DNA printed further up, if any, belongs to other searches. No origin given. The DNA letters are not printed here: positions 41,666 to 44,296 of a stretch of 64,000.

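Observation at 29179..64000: Candidate undescribed system: a secretin/type-IV-filament machine physically merged with glycan synthesis and glycan-binding proteins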

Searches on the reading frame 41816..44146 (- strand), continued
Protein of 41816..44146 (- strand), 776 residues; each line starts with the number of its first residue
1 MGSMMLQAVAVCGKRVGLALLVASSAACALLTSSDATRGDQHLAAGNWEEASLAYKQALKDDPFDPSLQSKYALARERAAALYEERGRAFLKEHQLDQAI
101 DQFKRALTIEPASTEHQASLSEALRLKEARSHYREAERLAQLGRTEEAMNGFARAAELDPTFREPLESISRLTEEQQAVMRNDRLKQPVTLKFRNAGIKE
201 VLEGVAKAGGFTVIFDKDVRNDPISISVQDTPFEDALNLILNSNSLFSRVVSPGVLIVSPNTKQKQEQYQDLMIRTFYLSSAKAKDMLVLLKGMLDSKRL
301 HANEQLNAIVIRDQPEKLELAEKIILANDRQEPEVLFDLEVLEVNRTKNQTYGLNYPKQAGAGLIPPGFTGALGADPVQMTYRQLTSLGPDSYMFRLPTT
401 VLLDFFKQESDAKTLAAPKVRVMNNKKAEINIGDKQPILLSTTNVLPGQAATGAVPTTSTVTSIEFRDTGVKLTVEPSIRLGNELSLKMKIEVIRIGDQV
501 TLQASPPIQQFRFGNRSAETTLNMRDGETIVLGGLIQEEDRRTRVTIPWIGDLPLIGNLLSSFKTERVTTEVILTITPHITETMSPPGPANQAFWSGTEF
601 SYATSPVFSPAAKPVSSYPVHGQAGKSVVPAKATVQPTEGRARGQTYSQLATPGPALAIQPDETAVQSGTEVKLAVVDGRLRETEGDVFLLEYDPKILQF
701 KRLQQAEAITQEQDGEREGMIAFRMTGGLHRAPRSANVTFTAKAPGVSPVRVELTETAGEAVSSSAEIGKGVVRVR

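Call 49: search_protein_families(library=ncbifam, proteins=[L016:2986-5304:+, L016:360-2906:+, L031:1197-2069:+, L031:2167-3705:+, L031:3702-4481:+, L031:4506-5945:+, L012:3385-5589:+, L035:1383-3671:-, L036:2615-5041:-, L008:338-2491:+], max_evalue=1e-10)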
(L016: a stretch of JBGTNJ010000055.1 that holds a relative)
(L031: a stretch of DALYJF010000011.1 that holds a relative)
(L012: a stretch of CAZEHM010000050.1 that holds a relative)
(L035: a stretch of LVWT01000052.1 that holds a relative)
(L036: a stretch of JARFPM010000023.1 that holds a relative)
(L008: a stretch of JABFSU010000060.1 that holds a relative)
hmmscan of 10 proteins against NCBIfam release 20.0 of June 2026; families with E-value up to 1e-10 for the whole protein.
L016:2986-5304:+ (772 aa): 8 families
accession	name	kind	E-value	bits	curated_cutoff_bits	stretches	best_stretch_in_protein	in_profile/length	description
TIGR03007.1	pepcterm_ChnLen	equivalog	1.9e-53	181.4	278.85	1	19-499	4-465/498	XrtA system polysaccharide chain length determinant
TIGR03018.1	pepcterm_TyrKin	hypoth_equivalog_domain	1.1e-33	116.3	230.65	1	551-749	2-207/207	XrtA-associated tyrosine autokinase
TIGR01005.1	eps_transp_fam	subfamily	3.1e-33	115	411.7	1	154-755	160-722/754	exopolysaccharide transport protein family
NF008568.0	PRK11519.1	equivalog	3.1e-23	81.9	1068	1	582-738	528-683/720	tyrosine-protein kinase Wzc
NF007350.0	PRK09841.1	equivalog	3e-22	78.5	1248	0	360-502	343-478/726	tyrosine-protein kinase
TIGR01007.1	eps_fam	subfamily_domain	7.2e-20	71.4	108.05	1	562-755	1-194/204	polysaccharide biosynthesis tyrosine autokinase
TIGR03029.1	EpsG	equivalog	4.2e-14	52.4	313.8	1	545-732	68-254/274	chain length determinant protein tyrosine kinase EpsG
TIGR01968.1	minD_bact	equivalog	1.4e-11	44.2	212.9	1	582-746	3-168/261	septum site-determining protein MinD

L016:360-2906:+ (848 aa): 15 families
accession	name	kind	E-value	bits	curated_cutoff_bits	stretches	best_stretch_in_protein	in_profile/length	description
TIGR03025.1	EPS_sugtrans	subfamily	1.6e-90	304.5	295.55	2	1-193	256-437/445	exopolysaccharide biosynthesis polyprenyl glycosylphosphotransferase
TIGR03023.1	WcaJ_sugtrans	equivalog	4.8e-77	260.2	410.75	2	2-194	262-446/453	undecaprenyl-phosphate glucose phosphotransferase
TIGR03013.1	EpsB_2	subfamily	1.7e-57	195.5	393.35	1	1-191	253-433/443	TIGR03013 family XrtA/PEP-CTERM system glycosyltransferase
TIGR03022.1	WbaP_sugtrans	subfamily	2.1e-55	188.8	403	2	74-137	345-408/456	undecaprenyl-phosphate galactose phosphotransferase WbaP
TIGR03589.1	PseB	equivalog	1e-49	169.2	407.75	1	498-790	1-283/324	UDP-N-acetylglucosamine 4,6-dehydratase (inverting)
TIGR04130.1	FnlA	equivalog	3.1e-40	138.1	730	1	498-783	1-279/337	UDP-N-acetylglucosamine 4,6-dehydratase/5-epimerase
NF052601.1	undeca_RfbP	equivalog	5.1e-39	134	330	1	2-191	44-232/244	undecaprenyl-phosphate galactose phosphotransferase family protein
NF007518.0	PRK10124.1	equivalog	1.3e-38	132.9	684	1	1-191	272-454/464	undecaprenyl-phosphate glucose phosphotransferase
NF041877.1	EPS_EpsZ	equivalog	1.9e-38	132.3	800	1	2-137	265-411/459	exopolysaccharide biosynthesis polyisoprenyl-phosphate hexose-1-phosphate transferase EpsZ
NF050817.1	PolSacchBiosHfsE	equivalog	2.5e-37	128.7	750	1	1-141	270-417/467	polysaccharide biosynthesis protein HfsE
NF011751.0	PRK15204.1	equivalog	7e-23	81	907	1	2-138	279-429/476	undecaprenyl-phosphate galactose phosphotransferase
NF045514.1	glycotran_HepC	equivalog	4.2e-22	78.5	140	1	2-111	116-211/220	heterocyst development glycosyltransferase HepC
TIGR01179.1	galE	equivalog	3e-15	55.9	262.3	1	504-674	2-183/332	UDP-glucose 4-epimerase GalE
TIGR01214.1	rmlD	equivalog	1.9e-13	50.2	224.05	1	504-673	2-156/285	dTDP-4-dehydrorhamnose reductase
TIGR01181.1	dTDP_gluc_dehyt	equivalog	3.3e-12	46.1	365.1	1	504-762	2-277/321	dTDP-glucose 4,6-dehydratase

L031:1197-2069:+ (290 aa): 0 families

L031:2167-3705:+ (512 aa): 74 families (the best 25 are shown)
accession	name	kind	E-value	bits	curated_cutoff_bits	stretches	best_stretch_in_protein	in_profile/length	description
NF033092.0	HK_WalK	equivalog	1.8e-63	215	725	1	273-501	366-592/594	cell wall metabolism sensor histidine kinase WalK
NF046044.1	PnpS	equivalog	3.1e-56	191.1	400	1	272-501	163-389/390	two-component system histidine kinase PnpS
TIGR02966.1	phoR_proteo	equivalog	1.6e-53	181.9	334.2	1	271-500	106-332/333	phosphate regulon sensor histidine kinase PhoR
TIGR02956.1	TMAO_torS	equivalog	2e-52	178.5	676.5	1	276-509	461-688/967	TMAO reductase system sensor histidine kinase/response regulator TorS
TIGR01386.1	cztS_silS_copS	subfamily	3.2e-50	171.5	292.55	1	90-502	41-455/457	heavy metal sensor histidine kinase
NF038297.2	hybrid_HK_HrmK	equivalog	1.5e-48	165.9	725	1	250-508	206-462/607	hybrid histidine kinase/response regulator HrmK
NF047874.1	MASE3_PAS_HK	subfamily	2.1e-47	162.3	560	1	271-504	390-626/655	MASE3 domain-containing sensor histidine kinase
NF045911.1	TCSHisKinNblS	equivalog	9.5e-47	159.6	1000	1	274-502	383-619/621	two-component system sensor histidine kinase NblS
NF008312.0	PRK11100.1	equivalog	1.8e-46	158.9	356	1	206-502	185-473/477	two-component system sensor histidine kinase CreC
NF012163.2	BaeS_SmeS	equivalog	1.1e-45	156.5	500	1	207-489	172-444/457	sensor histidine kinase efflux regulator BaeS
NF040691.1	MtrAB_MtrB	equivalog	6.7e-45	154.1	450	1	31-503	13-492/507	MtrAB system histidine kinase MtrB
NF008318.0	PRK11107.1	equivalog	1.2e-43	149.3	890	1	271-508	285-523/920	two-component sensor histidine kinase BarA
NF041947.1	LuxQ_Vibrio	equivalog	1.9e-43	148.5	1200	1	276-508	469-701/843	quorum-sensing autoinducer 2 sensor kinase/phosphatase LuxQ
NF008302.0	PRK11091.1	equivalog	1.8e-42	145.5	838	1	275-506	279-508/779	aerobic respiration two-component sensor histidine kinase ArcB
NF033093.1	HK_VicK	exception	2.9e-41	141.6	680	1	281-506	211-438/448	cell wall metabolism sensor histidine kinase VicK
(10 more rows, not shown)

L031:3702-4481:+ (259 aa): 0 families

L031:4506-5945:+ (479 aa): 66 families (the best 25 are shown)
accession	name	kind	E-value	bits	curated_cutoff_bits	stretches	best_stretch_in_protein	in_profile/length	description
NF011695.0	PRK15115.1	equivalog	4.4e-148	493.7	763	1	11-456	7-442/445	two-component system response regulator GlrR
NF008469.0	PRK11361.1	equivalog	3.2e-135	451.4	714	1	10-455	4-459/461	acetoacetate metabolism transcriptional regulator AtoC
TIGR01818.1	ntrC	equivalog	1.4e-128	429.7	558.6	1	13-393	1-378/463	nitrogen regulation protein NR(I)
NF007689.0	PRK10365.1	equivalog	5.2e-122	407.8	760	1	10-440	5-432/441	sigma-54-dependent response regulator transcription factor ZraR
TIGR02915.1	PEP_resp_reg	equivalog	6.3e-122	407.6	502.6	1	13-452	1-444/445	PEP-CTERM-box response regulator transcription factor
NF041946.1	LuxO_transreg_Vib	equivalog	1e-112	377.3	800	1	16-394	2-378/463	quorum-sensing sigma-54 dependent transcriptional regulator LuxO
NF051870.1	NAssimRespRegNtrX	equivalog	3.5e-110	369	600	1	11-451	2-451/452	nitrogen assimilation response regulator NtrX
TIGR01817.1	nifA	equivalog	8.7e-110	368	528.85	1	128-399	177-445/534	nif-specific transcriptional activator NifA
NF008176.1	PRK10923.1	equivalog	1.8e-109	366.4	620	1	10-392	3-382/469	nitrogen regulation protein NR(I)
NF003451.0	PRK05022.1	equivalog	2.8e-105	353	476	1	125-453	167-511/512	nitric oxide reductase transcriptional regulator NorR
NF041552.1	TF_PrdR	equivalog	8.5e-104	347.9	795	1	137-450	253-576/577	sigma-54 dependent transcriptional regulator PrdR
NF038308.1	RNA_repair_RtcR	equivalog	3.9e-102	342.8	650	1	93-395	122-435/530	RNA repair transcriptional activator RtcR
NF049963.1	RespRegFlgRCampy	domain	1.1e-98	330.9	750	1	12-440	2-417/429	fla regulon two-component system response regulator FlgR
NF050807.1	TransRegFlbDCaul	equivalog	9.5e-93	311.5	750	1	71-391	59-360/454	sigma-54-dependent transcriptional regulator FlbD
NF011958.0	PRK15429.1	equivalog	2.1e-84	284.4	830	1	149-452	379-686/692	formate hydrogenlyase transcriptional activator FlhA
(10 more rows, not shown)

L012:3385-5589:+ (734 aa): 6 families
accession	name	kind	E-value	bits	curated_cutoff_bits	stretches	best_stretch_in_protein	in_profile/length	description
NF008258.1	PRK11028.1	equivalog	2e-64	217.8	370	3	59-194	188-328/330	6-phosphogluconolactonase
NF050136.1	PGL_lacton_Staph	exception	7e-38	130.5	500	1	493-711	96-326/341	6-phosphogluconolactonase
TIGR03866.1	PQQ_ABC_repeats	subfamily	3.9e-37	128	287.3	0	231-356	35-150/310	PQQ-dependent catabolism-associated beta-propeller protein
TIGR02276.1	beta_rpt_yvtn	repeat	6.8e-28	96.4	27.85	0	246-270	1-23/42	beta-propeller repeat protein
NF052340.1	hydrazine_beta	equivalog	1.2e-24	87.1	560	0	137-168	336-367/372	hydrazine synthase subunit beta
TIGR03907.1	QH_beta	equivalog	1.1e-12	47.8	223.2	0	168-255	14-99/338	quinohemoprotein amine dehydrogenase subunit beta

L035:1383-3671:- (762 aa): 23 families
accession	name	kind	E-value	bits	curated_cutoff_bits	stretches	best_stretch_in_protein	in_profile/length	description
TIGR02917.1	PEP_TPR_lipo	equivalog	6.8e-105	351.8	312.2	3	242-619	163-540/899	XrtA/PEP-CTERM system TPR-repeat protein PrsT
NF040959.1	MamA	equivalog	7.9e-57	192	200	3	540-674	67-200/204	magnetosome protein MamA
TIGR02521.1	type_IV_pilW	equivalog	2.9e-47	161.2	154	1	581-677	34-129/234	type IV pilus biogenesis/stability protein PilW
NF033762.1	social_mot_Tgl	equivalog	1.2e-40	139.5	225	1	590-712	43-167/252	social motility TPR repeat lipoprotein Tgl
NF033758.1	gliding_GltE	equivalog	1.1e-33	116.8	225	1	563-745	71-252/411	adventurous gliding motility TPR repeat lipoprotein GltE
NF033920.0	C39_PA2778_fam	equivalog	2.3e-31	109.2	150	0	589-676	167-253/255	PA2778 family cysteine peptidase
TIGR00990.1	3a0801s09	subfamily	2.4e-29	102.5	757.25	0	473-655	328-510/615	mitochondrial import receptor subunit TOM70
TIGR03939.1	PGA_TPR_OMP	equivalog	1.2e-28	99.8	366.65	0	252-341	409-498/800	poly-beta-1,6 N-acetyl-D-glucosamine export porin PgaA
TIGR02795.1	tol_pal_ybgF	equivalog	8.4e-26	90.9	90.1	0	583-648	44-112/119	tol-pal system protein YbgF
NF047371.1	FlcA_CTERM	equivalog_domain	9.4e-26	90.4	300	1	557-743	326-535/646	periplasmic flagellar collar protein FlcA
TIGR02552.1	LcrH_SycD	equivalog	1.4e-22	79.9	104.8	0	565-644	5-84/136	SycD/LcrH family type III secretion system chaperone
NF047507.1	TPR_BatC_Lepto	exception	1.6e-19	70.3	175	0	583-679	63-163/214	TPR repeat-containing protein BatC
TIGR00540.1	TPR_hemY_coli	hypoth_equivalog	3.6e-19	68.8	142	0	521-602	303-383/385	heme biosynthesis-associated TPR protein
NF002725.1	PRK02603.1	equivalog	3.1e-18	66.4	143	0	616-663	76-123/173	photosystem I assembly protein Ycf3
NF052415.1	T3SS_chap_SctY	equivalog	4.9e-18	65.6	70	0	98-195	2-102/106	type III secretion apparatus assembly chaperone SctY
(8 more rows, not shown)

L036:2615-5041:- (808 aa): 8 families
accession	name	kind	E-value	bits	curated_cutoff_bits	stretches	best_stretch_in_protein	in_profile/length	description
TIGR03346.1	chaperone_ClpB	equivalog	6.4e-302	1004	1232.1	2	5-462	1-455/853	ATP-dependent chaperone ClpB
NF008118.0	PRK10865.1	equivalog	1.8e-247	823.4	1417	2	470-794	533-850/857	ATP-dependent chaperone ClpB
TIGR02639.1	ClpA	equivalog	1.1e-243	810.7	993.15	1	10-790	6-732/734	ATP-dependent Clp protease ATP-binding subunit ClpA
NF033606.1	heat_AAA_ClpK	exception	4.5e-242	805.9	1900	1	19-790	126-896/949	heat shock survival AAA family ATPase ClpK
NF033607.0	disagg_AAA_ClpG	exception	2.4e-238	793.6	1900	1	26-789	110-873/932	AAA family protein disaggregase ClpG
TIGR03345.1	VI_ClpV1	equivalog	5.8e-218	726.2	884.95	2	10-461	6-477/852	type VI secretion system ATPase TssH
NF008263.0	PRK11034.1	equivalog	3.3e-191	637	1350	2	23-404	20-414/758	ATP-dependent Clp protease ATP-binding subunit ClpA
NF003745.1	PRK05342.1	equivalog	2.6e-12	46.3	359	0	492-559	58-133/418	ATP-dependent Clp protease ATP-binding subunit ClpX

L008:338-2491:+ (717 aa): 8 families
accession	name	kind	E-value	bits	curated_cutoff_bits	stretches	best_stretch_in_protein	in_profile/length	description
TIGR03108.1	eps_aminotran_1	hypoth_equivalog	8.8e-190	632.5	816.9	1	88-708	1-621/628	XrtA/PEP-CTERM system amidotransferase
TIGR01536.1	asn_synth_AEB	equivalog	3.4e-148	494.8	267.1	1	89-648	1-517/517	asparagine synthase (glutamine-hydrolyzing)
TIGR03104.1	trio_amidotrans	equivalog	1.2e-131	439.9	570.1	2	88-466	1-384/589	N-acetylglutaminylglutamine amidotransferase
NF006949.0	PRK09431.1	equivalog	4.9e-93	312.5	499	3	88-254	1-168/554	asparagine synthase B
NF033535.1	lass_lactam_cya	exception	1.8e-75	254.8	525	1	88-465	1-383/668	lasso peptide isopeptide bond-forming cyclase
NF033561.1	macrolact_Ik_Al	subfamily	3.1e-24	85.5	300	1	200-714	74-557/561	albusnodin/ikarugamycin family macrolactam cyclase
TIGR01135.1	glmS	equivalog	9.1e-12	44.2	418.05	1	148-227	86-176/607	glutamine--fructose-6-phosphate transaminase (isomerizing)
NF001484.0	PRK00331.1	subfamily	1.5e-11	43.4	381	1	148-226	87-176/601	isomerizing glutamine--fructose-6-phosphate transaminase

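Call 72: search_protein_representatives(protein=window:41816-44146:-)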
Query: 776 residues. Proteins with E-value up to 0.001 (for the whole library): 31025; up to 1e-10: 11925; up to 1e-30: 897. The best 150 are listed.
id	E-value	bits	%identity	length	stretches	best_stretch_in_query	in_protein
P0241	0.0e+00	1019.8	64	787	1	21-776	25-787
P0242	2.7e-214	730.5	53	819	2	24-634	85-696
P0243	2.8e-205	700.7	50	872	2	18-609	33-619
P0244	2.1e-197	674.7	46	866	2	45-645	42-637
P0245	2.8e-193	661.0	50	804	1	28-641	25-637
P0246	9.4e-181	619.6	47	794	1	20-776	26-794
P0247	1.2e-168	579.6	54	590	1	212-732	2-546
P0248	5.7e-158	544.3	47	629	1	26-612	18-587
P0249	1.6e-156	539.6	42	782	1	25-729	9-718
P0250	3.4e-153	528.6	65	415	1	368-776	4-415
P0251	7.3e-143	494.4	39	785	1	19-721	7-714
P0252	6.1e-133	461.6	38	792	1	23-745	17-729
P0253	3.6e-127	442.5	37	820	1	32-718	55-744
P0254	2.6e-122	426.5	37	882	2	17-663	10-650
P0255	1.1e-118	414.5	38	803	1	16-661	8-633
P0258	4.4e-111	389.4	36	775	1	24-766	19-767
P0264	2.6e-106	373.6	35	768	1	14-716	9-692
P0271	8.0e-98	345.5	35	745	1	18-748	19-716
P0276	8.5e-96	338.8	33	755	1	23-744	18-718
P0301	2.3e-86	307.7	34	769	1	18-709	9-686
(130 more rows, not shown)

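Call 73: list_cluster_members(proteins=[P0242, P0244, P0246, P0249, P0252, P0258, P0264, P0271, P0276, P0301])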
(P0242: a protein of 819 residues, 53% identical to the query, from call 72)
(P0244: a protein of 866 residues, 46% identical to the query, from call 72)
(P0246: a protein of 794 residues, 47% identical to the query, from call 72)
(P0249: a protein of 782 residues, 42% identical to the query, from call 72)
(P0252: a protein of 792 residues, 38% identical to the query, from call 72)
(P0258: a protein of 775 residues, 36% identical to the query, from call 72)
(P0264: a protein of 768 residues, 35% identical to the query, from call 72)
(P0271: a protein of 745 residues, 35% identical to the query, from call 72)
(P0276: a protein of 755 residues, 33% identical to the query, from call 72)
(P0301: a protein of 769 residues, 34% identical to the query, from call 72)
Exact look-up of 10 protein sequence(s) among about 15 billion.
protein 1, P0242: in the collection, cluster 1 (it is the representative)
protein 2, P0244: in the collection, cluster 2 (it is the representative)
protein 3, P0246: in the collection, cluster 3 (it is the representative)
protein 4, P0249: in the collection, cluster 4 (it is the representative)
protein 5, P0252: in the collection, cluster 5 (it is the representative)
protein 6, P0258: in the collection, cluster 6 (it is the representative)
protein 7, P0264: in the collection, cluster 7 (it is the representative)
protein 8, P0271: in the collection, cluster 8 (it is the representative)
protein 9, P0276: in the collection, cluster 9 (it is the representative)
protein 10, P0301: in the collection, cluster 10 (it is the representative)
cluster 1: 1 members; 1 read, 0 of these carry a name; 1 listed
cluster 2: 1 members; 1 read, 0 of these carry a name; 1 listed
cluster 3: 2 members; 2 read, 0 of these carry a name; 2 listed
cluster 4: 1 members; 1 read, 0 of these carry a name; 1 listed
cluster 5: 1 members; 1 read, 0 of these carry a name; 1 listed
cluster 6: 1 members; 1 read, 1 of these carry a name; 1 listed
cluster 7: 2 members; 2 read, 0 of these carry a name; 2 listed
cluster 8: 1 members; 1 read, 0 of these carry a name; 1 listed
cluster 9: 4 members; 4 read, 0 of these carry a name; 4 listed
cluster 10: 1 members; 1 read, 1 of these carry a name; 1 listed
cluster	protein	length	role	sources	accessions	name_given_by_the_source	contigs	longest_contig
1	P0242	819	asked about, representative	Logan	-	-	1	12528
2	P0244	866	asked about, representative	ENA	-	-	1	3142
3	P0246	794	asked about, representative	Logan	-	-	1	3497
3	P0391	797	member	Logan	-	-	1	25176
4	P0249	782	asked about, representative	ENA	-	-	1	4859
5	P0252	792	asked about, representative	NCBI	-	-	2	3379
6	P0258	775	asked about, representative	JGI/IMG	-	general secretion pathway protein D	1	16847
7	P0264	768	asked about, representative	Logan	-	-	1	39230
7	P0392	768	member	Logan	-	-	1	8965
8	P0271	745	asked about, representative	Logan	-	-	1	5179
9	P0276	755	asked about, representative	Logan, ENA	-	-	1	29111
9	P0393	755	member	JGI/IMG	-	-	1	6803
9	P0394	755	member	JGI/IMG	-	-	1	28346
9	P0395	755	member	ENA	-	-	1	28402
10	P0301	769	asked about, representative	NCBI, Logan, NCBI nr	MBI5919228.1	MAG: secretin and TonB N-terminal domain-containing protein [Nitrosomonadales bacterium] | secretin and TonB N-terminal domain-containing protein [Nitrosomonadales bacterium]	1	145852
